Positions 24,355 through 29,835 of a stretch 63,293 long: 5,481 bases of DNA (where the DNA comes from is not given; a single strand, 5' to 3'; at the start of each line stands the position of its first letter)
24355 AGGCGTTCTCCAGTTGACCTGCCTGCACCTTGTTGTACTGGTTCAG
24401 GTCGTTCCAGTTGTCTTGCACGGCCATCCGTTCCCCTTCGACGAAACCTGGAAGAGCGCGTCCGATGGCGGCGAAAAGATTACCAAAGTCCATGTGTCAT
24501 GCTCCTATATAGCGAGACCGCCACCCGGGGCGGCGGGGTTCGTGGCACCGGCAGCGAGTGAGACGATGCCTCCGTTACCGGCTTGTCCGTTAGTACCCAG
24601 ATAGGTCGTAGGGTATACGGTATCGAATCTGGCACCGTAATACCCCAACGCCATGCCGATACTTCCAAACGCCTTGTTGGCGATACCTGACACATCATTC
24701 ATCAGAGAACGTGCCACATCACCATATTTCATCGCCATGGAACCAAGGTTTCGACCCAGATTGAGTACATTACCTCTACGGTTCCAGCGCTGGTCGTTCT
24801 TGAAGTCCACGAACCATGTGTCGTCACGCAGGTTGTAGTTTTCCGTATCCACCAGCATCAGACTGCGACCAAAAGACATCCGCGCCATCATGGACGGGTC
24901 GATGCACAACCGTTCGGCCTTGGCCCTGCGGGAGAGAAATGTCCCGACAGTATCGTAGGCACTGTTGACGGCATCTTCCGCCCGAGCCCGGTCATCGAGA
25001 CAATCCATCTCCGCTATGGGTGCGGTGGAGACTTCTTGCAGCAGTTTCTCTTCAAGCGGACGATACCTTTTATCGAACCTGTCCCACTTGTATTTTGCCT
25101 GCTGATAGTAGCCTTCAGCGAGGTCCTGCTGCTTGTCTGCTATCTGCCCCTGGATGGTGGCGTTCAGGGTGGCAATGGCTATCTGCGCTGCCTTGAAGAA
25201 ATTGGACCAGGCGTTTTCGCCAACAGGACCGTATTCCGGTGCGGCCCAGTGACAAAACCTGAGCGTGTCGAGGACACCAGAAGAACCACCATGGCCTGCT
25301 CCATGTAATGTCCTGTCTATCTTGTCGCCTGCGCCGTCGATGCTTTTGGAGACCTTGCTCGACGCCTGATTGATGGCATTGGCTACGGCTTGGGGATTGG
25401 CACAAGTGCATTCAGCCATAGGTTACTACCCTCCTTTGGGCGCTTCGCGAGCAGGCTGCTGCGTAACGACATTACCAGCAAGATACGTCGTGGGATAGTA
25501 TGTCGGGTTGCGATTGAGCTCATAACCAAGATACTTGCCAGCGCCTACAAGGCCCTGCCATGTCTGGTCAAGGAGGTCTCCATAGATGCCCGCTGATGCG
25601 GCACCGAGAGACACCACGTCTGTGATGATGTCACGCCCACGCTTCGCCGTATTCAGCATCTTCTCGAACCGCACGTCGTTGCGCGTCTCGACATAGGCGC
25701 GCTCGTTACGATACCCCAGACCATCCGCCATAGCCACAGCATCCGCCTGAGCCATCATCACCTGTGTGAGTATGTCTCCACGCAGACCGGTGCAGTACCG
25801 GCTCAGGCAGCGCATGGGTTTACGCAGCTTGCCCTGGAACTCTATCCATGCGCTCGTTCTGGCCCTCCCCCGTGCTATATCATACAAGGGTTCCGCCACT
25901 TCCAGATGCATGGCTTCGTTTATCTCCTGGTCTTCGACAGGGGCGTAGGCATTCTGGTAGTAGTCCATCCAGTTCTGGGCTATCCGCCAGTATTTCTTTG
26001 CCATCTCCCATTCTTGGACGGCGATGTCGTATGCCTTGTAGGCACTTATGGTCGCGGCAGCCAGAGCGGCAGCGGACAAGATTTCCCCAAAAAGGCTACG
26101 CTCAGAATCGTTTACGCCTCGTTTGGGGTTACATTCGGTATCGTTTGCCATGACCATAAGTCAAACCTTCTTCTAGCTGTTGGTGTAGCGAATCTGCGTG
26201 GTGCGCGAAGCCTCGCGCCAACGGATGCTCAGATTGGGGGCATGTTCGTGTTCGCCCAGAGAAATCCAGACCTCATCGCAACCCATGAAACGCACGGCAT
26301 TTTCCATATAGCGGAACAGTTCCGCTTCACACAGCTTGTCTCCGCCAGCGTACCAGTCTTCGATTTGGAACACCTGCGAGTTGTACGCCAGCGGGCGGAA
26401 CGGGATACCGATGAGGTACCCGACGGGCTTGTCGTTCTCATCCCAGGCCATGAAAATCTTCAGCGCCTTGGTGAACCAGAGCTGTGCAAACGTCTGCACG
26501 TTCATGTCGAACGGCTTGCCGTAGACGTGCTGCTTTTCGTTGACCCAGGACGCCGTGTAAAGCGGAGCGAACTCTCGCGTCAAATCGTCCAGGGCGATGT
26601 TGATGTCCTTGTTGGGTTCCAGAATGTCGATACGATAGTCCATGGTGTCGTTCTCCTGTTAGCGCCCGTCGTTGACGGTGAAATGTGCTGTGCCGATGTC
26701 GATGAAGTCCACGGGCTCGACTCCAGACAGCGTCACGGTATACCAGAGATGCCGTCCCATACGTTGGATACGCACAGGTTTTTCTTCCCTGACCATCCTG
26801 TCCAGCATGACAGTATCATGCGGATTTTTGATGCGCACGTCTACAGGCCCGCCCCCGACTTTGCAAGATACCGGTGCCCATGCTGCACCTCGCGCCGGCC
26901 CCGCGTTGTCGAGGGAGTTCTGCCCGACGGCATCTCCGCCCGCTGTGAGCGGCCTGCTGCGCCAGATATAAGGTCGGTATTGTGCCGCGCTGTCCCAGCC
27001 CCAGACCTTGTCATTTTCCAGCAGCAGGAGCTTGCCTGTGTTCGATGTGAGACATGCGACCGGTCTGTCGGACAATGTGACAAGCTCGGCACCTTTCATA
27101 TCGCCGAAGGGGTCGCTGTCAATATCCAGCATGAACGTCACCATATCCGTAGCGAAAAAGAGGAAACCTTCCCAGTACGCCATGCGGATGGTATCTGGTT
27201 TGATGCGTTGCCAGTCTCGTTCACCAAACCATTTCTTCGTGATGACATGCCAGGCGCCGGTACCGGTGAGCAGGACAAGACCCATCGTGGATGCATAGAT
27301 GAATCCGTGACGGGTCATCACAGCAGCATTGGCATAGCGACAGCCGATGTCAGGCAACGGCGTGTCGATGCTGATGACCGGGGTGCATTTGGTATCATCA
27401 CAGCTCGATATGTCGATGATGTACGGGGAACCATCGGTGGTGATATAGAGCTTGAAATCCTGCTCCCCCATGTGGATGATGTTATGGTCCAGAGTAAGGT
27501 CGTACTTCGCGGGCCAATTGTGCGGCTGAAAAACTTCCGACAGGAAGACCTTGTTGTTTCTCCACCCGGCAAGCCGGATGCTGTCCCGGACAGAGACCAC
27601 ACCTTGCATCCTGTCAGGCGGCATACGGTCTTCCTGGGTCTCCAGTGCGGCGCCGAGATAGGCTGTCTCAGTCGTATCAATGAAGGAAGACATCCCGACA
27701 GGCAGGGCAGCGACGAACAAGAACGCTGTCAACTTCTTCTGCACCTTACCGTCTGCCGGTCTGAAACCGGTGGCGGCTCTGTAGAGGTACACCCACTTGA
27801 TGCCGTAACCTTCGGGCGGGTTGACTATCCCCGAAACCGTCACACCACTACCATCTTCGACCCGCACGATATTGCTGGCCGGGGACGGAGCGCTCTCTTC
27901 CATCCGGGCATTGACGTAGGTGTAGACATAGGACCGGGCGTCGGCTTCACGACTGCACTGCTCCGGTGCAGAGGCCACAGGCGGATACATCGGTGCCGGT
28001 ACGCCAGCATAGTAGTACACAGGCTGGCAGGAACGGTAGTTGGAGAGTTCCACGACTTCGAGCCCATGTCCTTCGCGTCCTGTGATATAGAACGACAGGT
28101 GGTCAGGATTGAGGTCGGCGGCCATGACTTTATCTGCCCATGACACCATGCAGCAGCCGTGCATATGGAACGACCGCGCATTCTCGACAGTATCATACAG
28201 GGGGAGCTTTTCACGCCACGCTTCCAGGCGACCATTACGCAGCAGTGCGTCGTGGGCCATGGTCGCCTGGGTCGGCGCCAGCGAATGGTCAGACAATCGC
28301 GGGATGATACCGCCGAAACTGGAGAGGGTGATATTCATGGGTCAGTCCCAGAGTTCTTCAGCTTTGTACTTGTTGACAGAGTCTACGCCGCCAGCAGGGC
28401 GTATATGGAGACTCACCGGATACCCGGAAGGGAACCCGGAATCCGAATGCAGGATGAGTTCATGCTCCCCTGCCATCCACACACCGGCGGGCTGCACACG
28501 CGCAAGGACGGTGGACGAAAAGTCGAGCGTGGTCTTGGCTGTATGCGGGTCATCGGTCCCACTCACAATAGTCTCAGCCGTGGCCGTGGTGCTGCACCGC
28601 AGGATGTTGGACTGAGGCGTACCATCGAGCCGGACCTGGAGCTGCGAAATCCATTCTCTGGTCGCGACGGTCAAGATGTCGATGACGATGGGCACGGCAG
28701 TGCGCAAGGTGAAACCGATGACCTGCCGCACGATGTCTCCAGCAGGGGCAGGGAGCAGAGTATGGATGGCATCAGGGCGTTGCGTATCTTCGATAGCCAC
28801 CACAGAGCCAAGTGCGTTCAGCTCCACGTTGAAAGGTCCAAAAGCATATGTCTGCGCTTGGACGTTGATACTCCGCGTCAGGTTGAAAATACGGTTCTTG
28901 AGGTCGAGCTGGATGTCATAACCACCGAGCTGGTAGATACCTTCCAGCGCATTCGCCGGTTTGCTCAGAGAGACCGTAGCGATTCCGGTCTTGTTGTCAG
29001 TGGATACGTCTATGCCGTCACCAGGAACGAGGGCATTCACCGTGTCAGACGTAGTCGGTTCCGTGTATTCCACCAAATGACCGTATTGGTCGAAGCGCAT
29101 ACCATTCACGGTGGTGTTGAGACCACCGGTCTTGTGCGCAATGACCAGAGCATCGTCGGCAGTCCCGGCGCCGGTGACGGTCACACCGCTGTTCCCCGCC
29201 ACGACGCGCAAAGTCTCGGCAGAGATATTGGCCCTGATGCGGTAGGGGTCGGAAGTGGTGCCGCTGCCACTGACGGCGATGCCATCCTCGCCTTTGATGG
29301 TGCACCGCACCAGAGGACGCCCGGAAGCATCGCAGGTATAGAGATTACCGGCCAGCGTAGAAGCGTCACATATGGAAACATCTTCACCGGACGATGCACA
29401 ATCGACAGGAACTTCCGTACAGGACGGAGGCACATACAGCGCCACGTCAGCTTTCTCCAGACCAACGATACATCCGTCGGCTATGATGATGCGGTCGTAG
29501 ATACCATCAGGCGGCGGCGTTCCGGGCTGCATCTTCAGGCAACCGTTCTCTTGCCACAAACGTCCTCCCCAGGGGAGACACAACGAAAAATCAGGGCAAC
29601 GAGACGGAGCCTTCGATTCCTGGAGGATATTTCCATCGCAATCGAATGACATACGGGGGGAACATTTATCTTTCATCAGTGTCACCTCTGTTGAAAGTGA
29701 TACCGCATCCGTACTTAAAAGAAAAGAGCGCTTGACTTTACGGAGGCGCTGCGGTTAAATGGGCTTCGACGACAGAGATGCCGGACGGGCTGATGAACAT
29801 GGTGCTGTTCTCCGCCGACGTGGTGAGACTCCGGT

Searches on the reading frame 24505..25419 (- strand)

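Call 18: search_protein_families(library=phrogs, proteins=[window:24505-25419:-], max_evalue=0.001)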
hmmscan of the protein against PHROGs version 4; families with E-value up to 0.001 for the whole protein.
window:24505-25419:- (304 aa): 1 family
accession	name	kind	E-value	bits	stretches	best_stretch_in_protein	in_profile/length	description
phrog_37635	-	unknown function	4.6e-14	53.3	1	72-254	37-223/348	-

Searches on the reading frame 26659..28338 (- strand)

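Call 10: search_protein_families(library=phrogs, proteins=[window:26659-28338:-], max_evalue=0.01)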
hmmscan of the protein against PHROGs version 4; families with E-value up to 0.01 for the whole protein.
window:26659-28338:- (559 aa): 2 families
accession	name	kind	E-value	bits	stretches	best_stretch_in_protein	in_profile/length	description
phrog_511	-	head and packaging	4.6e-79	267.8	1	1-544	320-847/862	internal virion protein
phrog_17680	-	unknown function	1.7e-23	84.6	1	3-278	4-283/356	-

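Call 11: search_protein_families(library=pfam, proteins=[window:26659-28338:-], max_evalue=0.01)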
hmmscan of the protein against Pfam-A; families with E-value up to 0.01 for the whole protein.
window:26659-28338:- (559 aa): 0 families

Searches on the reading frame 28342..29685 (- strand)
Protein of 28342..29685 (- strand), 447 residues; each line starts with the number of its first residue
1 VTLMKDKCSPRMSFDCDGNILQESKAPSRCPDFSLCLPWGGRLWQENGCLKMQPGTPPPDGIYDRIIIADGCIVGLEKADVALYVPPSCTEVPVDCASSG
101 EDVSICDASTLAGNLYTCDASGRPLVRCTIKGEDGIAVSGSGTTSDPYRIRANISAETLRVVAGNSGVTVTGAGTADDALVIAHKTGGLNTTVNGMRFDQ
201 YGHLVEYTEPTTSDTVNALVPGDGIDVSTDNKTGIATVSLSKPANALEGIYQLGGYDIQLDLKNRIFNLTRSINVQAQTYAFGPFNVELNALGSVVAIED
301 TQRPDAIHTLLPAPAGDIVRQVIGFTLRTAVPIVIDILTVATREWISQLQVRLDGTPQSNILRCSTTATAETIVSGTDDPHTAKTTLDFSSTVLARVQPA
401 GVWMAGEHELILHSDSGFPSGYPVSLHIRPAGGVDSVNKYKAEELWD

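Call 10: search_protein_families(library=phrogs, proteins=[window:28342-29685:-], max_evalue=0.01)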
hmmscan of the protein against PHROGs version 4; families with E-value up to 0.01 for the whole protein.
window:28342-29685:- (447 aa): 0 families

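Call 11: search_protein_families(library=pfam, proteins=[window:28342-29685:-], max_evalue=0.01)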
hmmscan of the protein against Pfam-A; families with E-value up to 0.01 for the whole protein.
window:28342-29685:- (447 aa): 0 families

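Call 13: find_related_loci(query=window:28342-29685:-, collection=viral_contigs, flank=4000)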
Query window:28342-29685:- (447 aa) in viral_contigs; peptide patterns used: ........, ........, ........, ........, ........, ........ (x = any residue, [..] = any of these).
10 stretches matched a pattern; 10 encode a relative of the query (tblastn E <= 1e-3); 9 distinct loci.
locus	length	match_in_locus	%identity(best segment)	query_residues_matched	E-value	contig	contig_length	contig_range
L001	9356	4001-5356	84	1-447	0e+0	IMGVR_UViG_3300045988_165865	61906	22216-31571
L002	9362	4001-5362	82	1-447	0e+0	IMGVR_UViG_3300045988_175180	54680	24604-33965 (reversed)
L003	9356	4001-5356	83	1-447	0e+0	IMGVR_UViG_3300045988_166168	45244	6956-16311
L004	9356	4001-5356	83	1-447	0e+0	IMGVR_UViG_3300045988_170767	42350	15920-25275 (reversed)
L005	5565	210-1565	82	1-447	0e+0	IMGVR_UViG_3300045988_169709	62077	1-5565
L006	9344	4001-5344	83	1-447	0e+0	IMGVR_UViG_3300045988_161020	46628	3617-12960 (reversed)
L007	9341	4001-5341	98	1-447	0e+0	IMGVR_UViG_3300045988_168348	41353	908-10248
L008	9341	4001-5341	97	1-447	0e+0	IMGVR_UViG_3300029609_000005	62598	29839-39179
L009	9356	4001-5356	83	1-447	0e+0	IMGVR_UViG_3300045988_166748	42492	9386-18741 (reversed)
